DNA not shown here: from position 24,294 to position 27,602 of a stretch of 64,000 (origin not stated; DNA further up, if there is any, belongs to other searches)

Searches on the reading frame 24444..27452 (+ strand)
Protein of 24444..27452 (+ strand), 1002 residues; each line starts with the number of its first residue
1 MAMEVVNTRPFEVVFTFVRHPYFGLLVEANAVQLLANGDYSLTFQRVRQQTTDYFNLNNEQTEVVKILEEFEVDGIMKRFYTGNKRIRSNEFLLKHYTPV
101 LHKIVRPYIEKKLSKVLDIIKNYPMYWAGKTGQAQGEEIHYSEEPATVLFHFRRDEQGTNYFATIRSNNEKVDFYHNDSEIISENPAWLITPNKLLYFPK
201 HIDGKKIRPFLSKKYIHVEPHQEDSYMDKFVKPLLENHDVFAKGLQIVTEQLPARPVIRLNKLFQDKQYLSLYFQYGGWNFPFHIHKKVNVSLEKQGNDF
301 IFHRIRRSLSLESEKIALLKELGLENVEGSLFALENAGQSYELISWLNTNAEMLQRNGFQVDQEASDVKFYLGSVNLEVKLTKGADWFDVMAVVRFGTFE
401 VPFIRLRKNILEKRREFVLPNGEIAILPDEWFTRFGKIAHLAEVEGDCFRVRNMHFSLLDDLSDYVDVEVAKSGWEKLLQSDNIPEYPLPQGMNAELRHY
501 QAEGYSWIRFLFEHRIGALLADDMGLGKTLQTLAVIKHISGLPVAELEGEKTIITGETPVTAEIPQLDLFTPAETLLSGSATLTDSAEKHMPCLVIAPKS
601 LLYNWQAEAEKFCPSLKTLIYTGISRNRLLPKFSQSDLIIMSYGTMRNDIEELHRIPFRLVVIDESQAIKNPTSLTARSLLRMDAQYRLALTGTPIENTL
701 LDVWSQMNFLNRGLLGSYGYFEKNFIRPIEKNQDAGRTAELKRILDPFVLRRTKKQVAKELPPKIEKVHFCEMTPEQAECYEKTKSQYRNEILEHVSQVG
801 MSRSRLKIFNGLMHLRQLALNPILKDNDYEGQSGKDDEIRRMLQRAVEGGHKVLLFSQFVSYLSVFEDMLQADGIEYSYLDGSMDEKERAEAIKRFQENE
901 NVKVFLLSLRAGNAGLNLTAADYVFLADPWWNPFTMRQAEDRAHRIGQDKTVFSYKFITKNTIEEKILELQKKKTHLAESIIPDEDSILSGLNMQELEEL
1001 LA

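Call 40: search_protein_families(library=pfam, proteins=[window:24444-27452:+], max_evalue=0.00001)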
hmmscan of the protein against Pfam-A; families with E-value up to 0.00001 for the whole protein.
window:24444-27452:+ (1002 aa): 3 families
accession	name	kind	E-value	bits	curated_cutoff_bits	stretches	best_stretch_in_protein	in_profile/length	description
PF00176.29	SNF2-rel_dom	-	1.5e-65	221.6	24.9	1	500-821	1-287/290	SNF2-related domain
PF00271.37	Helicase_C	-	4.9e-23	81.9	23.5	1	838-947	5-110/110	Helicase conserved C-terminal domain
PF04851.21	ResIII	-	8.6e-07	29.4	22.5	0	590-696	53-163/164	Type III restriction enzyme, res subunit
